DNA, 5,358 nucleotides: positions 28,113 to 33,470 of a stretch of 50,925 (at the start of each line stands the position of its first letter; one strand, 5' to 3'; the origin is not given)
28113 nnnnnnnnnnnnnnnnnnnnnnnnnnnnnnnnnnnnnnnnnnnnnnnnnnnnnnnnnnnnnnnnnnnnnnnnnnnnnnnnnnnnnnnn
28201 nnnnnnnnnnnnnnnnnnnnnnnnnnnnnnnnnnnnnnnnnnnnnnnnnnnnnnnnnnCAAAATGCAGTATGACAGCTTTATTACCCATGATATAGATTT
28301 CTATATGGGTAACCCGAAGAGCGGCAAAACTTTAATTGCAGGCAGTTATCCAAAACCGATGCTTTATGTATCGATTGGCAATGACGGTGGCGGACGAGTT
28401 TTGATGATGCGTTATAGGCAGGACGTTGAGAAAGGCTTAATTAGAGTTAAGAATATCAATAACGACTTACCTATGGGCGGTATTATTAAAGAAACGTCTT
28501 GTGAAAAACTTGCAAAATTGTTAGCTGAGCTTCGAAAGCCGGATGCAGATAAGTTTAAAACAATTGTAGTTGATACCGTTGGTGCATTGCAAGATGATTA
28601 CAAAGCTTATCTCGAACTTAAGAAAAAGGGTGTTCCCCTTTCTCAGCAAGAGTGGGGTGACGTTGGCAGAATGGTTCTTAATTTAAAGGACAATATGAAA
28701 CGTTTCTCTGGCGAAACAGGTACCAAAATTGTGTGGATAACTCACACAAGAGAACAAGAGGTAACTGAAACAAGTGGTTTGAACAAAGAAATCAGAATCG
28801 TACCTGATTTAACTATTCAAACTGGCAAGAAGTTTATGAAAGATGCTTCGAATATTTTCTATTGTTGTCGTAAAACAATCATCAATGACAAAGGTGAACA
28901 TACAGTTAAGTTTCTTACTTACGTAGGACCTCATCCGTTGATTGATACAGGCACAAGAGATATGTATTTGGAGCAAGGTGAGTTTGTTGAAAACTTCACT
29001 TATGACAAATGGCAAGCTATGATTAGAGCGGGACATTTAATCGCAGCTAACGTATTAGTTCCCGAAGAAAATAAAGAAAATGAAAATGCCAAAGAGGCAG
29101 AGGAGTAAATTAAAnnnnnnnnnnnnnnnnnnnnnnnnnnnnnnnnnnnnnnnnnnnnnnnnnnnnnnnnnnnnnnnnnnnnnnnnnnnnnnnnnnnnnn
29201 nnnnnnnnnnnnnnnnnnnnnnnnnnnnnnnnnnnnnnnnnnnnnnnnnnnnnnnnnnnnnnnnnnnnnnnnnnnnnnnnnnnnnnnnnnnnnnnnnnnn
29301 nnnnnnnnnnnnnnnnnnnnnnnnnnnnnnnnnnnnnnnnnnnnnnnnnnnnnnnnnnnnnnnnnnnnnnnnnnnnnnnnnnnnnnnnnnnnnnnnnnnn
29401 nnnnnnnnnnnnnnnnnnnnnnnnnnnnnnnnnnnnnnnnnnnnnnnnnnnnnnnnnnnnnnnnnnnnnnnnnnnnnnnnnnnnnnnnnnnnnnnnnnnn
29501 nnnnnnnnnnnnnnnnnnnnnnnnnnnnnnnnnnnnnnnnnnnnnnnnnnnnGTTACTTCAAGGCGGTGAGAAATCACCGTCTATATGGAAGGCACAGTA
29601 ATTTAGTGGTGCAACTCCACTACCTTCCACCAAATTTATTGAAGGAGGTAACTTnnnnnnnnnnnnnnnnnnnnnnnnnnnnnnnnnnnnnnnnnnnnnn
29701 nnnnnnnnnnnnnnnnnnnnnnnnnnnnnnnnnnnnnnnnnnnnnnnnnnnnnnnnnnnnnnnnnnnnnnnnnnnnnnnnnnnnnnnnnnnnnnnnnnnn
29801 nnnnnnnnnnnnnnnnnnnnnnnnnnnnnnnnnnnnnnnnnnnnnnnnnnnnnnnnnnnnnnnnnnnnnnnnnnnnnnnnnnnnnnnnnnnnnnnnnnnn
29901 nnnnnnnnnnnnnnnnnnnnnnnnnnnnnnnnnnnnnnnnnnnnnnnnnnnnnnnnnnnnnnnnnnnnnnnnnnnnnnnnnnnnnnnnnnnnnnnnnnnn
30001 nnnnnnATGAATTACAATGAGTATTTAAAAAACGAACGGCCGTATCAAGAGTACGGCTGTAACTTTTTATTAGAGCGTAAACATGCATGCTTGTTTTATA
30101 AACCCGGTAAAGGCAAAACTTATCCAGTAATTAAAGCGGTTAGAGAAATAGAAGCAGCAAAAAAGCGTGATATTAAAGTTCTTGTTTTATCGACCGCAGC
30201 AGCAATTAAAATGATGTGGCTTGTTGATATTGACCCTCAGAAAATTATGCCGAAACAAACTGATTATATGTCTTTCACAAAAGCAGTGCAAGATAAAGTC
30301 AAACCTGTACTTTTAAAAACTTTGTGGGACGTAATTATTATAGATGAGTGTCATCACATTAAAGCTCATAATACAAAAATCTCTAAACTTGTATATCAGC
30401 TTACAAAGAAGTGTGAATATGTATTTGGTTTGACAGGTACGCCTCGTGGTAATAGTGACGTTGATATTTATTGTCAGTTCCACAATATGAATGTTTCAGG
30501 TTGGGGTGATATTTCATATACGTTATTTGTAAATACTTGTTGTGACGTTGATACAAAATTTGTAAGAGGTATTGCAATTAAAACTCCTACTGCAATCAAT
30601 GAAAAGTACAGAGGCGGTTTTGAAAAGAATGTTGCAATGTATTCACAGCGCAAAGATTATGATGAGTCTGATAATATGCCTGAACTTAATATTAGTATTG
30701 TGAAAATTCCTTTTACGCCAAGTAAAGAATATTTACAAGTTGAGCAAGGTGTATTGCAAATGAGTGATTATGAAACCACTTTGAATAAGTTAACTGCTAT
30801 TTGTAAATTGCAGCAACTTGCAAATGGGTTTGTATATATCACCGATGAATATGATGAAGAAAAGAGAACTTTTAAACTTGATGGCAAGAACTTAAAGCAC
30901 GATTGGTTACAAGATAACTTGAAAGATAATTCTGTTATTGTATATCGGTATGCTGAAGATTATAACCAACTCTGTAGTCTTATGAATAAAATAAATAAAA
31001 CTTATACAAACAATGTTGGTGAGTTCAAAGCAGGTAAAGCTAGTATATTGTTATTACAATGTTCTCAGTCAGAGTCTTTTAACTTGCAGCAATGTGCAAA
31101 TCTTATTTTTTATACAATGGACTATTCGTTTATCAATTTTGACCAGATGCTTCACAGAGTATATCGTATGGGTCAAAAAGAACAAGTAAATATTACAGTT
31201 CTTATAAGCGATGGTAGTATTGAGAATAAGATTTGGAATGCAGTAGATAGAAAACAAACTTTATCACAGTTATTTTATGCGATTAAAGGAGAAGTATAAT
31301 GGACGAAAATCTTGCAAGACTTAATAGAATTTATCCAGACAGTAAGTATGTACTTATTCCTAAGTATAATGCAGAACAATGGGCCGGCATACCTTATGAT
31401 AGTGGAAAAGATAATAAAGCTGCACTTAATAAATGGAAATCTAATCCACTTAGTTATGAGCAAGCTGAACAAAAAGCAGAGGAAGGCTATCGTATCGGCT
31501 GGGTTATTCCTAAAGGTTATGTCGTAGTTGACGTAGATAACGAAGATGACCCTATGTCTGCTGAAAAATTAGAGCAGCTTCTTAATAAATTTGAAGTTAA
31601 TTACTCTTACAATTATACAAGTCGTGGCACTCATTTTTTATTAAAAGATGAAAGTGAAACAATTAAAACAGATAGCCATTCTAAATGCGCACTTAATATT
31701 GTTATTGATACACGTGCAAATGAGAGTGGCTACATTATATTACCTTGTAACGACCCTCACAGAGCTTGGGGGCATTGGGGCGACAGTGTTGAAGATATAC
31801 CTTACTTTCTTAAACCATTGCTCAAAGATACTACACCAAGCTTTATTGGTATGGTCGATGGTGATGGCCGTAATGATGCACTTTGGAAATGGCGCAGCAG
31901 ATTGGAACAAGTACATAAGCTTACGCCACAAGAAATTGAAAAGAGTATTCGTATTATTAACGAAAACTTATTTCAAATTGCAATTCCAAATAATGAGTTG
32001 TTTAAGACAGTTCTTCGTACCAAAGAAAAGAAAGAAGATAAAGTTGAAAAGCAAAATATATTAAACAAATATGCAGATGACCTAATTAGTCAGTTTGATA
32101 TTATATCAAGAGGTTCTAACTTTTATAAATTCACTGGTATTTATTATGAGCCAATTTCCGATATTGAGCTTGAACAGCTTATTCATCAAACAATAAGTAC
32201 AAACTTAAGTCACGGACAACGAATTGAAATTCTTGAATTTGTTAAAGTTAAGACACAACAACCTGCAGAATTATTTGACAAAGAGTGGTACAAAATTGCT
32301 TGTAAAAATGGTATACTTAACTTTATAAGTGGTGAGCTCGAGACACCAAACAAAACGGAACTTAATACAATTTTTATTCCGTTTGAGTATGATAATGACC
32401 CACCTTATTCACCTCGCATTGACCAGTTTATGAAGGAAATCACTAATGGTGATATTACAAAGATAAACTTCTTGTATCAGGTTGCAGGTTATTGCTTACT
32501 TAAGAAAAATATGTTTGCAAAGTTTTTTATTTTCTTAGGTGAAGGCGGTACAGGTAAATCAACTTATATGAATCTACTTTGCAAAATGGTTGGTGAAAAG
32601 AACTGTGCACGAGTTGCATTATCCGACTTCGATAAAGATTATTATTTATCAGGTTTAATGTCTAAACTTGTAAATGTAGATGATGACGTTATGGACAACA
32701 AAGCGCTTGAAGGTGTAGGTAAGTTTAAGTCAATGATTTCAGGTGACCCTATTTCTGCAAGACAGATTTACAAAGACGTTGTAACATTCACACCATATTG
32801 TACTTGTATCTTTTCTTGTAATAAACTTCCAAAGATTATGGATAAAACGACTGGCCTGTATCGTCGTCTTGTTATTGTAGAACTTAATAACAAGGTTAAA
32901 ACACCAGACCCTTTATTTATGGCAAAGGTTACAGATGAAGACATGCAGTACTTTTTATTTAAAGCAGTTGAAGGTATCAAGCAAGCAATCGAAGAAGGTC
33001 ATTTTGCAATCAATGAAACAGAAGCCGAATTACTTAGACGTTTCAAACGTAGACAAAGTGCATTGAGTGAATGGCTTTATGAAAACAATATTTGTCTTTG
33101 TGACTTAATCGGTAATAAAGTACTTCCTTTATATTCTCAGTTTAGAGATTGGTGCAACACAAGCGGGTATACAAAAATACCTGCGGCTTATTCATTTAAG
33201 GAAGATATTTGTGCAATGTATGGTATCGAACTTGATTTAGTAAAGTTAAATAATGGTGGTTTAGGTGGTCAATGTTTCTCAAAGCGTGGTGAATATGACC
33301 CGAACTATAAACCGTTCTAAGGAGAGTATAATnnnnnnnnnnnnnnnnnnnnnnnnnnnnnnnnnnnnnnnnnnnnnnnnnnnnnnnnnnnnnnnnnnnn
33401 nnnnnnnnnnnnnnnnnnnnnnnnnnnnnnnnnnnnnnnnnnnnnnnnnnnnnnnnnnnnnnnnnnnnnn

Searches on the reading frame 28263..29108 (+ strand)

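Call 37: search_protein_families(library=phrogs, proteins=[window:28263-29108:+], max_evalue=0.001)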
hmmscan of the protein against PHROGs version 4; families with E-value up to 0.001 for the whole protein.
window:28263-29108:+ (281 aa): 1 family
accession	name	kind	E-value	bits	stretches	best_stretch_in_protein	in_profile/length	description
phrog_124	-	DNA, RNA and nucleotide metabolism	4.3e-22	80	1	15-248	49-248/382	Sak4-like ssDNA annealing protein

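Call 88: search_protein_families(library=pfam, proteins=[window:28263-29108:+], max_evalue=0.01)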
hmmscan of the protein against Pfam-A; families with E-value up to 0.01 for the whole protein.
window:28263-29108:+ (281 aa): 1 family
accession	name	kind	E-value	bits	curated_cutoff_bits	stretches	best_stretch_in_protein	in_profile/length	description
PF13479.12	AAA_24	-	7.5e-14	52.5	27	1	15-232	8-194/195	AAA domain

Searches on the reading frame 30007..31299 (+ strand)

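Call 37: search_protein_families(library=phrogs, proteins=[window:30007-31299:+], max_evalue=0.001)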
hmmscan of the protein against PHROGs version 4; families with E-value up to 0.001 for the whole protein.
window:30007-31299:+ (430 aa): 5 families
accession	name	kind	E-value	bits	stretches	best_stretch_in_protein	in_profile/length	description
phrog_62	-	DNA, RNA and nucleotide metabolism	2.3e-52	178.8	1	11-420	698-1129/1881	DNA helicase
phrog_16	-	DNA, RNA and nucleotide metabolism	2.9e-16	59.9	1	11-407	274-605/986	DNA helicase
phrog_11354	-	unknown function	3e-10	40.8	1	328-429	7-111/116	-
phrog_24008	-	DNA, RNA and nucleotide metabolism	4e-09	35.9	1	18-166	489-653/1006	helicase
phrog_29996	-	unknown function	7.3e-07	28.5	0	345-422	1084-1162/1189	-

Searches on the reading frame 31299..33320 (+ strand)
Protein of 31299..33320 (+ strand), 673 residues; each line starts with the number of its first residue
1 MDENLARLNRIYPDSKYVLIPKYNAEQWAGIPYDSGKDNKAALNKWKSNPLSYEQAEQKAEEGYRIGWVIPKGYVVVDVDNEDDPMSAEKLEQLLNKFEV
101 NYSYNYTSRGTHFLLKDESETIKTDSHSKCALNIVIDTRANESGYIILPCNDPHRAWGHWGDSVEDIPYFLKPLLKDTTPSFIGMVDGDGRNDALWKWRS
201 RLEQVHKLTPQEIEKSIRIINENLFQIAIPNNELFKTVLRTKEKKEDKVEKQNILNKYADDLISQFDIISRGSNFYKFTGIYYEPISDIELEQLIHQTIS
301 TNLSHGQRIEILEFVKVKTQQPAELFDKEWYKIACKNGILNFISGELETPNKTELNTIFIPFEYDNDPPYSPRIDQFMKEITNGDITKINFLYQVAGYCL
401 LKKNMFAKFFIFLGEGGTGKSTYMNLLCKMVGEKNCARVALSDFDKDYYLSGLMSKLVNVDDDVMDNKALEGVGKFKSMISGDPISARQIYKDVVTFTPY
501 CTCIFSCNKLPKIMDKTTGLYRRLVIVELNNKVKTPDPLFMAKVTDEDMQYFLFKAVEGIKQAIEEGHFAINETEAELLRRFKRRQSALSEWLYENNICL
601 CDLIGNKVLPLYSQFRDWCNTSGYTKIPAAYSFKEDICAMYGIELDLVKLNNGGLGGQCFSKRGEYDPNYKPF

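Call 37: search_protein_families(library=phrogs, proteins=[window:31299-33320:+], max_evalue=0.001)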
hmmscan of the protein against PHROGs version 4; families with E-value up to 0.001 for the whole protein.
window:31299-33320:+ (673 aa): 14 families
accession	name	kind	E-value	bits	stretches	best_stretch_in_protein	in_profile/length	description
phrog_864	-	DNA, RNA and nucleotide metabolism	2.5e-95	321.9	1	39-652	17-614/1064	DNA primase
phrog_1156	-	DNA, RNA and nucleotide metabolism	1.6e-46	160.3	1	321-634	472-797/855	DNA primase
phrog_1829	-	DNA, RNA and nucleotide metabolism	1.1e-44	153.7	1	244-625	323-721/772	DNA primase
phrog_6088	-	DNA, RNA and nucleotide metabolism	8.2e-42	144.6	1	315-625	419-728/772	DNA primase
phrog_7601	-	unknown function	1.2e-34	121.1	1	389-635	2-248/289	-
phrog_2478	-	DNA, RNA and nucleotide metabolism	1e-29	104.3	1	326-639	502-820/854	DNA polymerase/primase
phrog_1883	-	DNA, RNA and nucleotide metabolism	7.2e-18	65.3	1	377-625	461-716/756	DNA helicase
phrog_16213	-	DNA, RNA and nucleotide metabolism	2.4e-13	50.3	1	333-528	316-517/732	DNA primase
phrog_16950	-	DNA, RNA and nucleotide metabolism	2.4e-13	49.9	1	312-535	461-691/843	DNA primase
phrog_4210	-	DNA, RNA and nucleotide metabolism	3.5e-10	39.3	1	404-528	173-299/1304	DNA polymerase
phrog_12939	-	DNA, RNA and nucleotide metabolism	4.1e-09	37.6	1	375-493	181-299/368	DNA primase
phrog_19785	-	DNA, RNA and nucleotide metabolism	4.3e-05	22.9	1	353-535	409-589/745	DNA polymerase/primase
phrog_3022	-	DNA, RNA and nucleotide metabolism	0.00011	21.7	1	27-174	32-179/788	DNA primase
phrog_24712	-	unknown function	0.00069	18.6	0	369-514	434-582/801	-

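Call 46: search_protein_families(library=pfam, proteins=[window:31299-33320:+], max_evalue=0.01)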
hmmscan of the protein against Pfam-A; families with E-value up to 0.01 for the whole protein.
window:31299-33320:+ (673 aa): 4 families
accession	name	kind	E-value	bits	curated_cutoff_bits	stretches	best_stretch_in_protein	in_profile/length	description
PF19263.5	DUF5906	-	1.5e-20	74.4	27.6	1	413-523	2-114/114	Family of unknown function (DUF5906)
PF08706.16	D5_N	-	9.9e-10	39.3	22.4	1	262-382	52-144/145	D5 N terminal like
PF09250.16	Prim-Pol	-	3.4e-05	24.8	22.8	1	43-161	37-146/158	Bifunctional DNA primase/polymerase, N-terminal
PF00910.28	RNA_helicase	-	0.0046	17.9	21.5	0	411-479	2-74/105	RNA helicase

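Call 68: search_solved_structures(query=window:31299-33317:+, max_evalue=1)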
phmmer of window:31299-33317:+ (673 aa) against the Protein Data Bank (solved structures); distinct sequences matched with E-value up to 1: 4.
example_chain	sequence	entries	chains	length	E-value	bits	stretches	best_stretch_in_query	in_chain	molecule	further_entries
7ola_A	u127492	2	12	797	4.9e-24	87.7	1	330-631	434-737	DNA primase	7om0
8dx4_A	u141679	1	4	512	0.13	13.6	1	41-102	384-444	Maltodextrin-binding protein,Putative pilin protein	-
7t31_A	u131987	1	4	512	0.17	13.2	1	41-102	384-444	Maltose/maltodextrin-binding periplasmic protein,Putative pilin protein chimera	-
4q7k_A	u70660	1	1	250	0.73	11.1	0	411-445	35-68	ABC transporter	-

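Call 84: find_related_loci(query=A5, collection=viral_contigs, flank=300)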
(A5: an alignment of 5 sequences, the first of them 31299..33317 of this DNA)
Query A5 (673 aa) in viral_contigs; peptide patterns used: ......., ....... (x = any residue, [..] = any of these).
87 stretches matched a pattern; 15 encode a relative of the query (tblastn E <= 1e-3); 15 distinct loci.
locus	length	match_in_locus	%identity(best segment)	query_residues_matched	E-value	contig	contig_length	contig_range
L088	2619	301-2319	100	1-673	0e+0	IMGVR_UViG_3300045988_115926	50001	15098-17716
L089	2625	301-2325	63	1-673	0e+0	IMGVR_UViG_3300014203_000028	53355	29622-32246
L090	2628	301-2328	64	1-673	0e+0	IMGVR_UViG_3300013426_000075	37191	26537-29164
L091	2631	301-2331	63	1-673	0e+0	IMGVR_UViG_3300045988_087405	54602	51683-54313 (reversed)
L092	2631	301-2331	62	1-673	0e+0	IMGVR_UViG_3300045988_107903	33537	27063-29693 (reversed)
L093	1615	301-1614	99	1-438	0e+0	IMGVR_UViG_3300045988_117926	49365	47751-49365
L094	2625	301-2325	63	1-673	0e+0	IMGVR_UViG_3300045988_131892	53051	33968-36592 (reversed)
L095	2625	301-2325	63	1-673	0e+0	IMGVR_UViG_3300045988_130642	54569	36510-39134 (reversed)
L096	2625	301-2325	63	1-673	0e+0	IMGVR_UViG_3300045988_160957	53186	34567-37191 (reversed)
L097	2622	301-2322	60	1-673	0e+0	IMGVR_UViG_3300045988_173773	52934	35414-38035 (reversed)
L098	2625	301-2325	63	1-673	0e+0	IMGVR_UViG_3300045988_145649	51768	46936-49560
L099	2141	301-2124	65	1-603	0e+0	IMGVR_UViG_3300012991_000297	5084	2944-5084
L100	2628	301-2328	62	1-673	0e+0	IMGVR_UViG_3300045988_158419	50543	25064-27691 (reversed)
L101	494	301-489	67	1-63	1e-20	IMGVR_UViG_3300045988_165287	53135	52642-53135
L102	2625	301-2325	66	1-673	0e+0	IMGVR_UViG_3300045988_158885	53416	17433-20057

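Call 86: search_solved_structures(query=window:31299-33317:+, max_evalue=0.001, show_alignments=1)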
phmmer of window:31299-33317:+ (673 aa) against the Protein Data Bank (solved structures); distinct sequences matched with E-value up to 0.001: 1.
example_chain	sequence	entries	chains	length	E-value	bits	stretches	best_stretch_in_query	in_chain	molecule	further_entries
7ola_A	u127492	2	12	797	4.9e-24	87.7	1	330-631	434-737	DNA primase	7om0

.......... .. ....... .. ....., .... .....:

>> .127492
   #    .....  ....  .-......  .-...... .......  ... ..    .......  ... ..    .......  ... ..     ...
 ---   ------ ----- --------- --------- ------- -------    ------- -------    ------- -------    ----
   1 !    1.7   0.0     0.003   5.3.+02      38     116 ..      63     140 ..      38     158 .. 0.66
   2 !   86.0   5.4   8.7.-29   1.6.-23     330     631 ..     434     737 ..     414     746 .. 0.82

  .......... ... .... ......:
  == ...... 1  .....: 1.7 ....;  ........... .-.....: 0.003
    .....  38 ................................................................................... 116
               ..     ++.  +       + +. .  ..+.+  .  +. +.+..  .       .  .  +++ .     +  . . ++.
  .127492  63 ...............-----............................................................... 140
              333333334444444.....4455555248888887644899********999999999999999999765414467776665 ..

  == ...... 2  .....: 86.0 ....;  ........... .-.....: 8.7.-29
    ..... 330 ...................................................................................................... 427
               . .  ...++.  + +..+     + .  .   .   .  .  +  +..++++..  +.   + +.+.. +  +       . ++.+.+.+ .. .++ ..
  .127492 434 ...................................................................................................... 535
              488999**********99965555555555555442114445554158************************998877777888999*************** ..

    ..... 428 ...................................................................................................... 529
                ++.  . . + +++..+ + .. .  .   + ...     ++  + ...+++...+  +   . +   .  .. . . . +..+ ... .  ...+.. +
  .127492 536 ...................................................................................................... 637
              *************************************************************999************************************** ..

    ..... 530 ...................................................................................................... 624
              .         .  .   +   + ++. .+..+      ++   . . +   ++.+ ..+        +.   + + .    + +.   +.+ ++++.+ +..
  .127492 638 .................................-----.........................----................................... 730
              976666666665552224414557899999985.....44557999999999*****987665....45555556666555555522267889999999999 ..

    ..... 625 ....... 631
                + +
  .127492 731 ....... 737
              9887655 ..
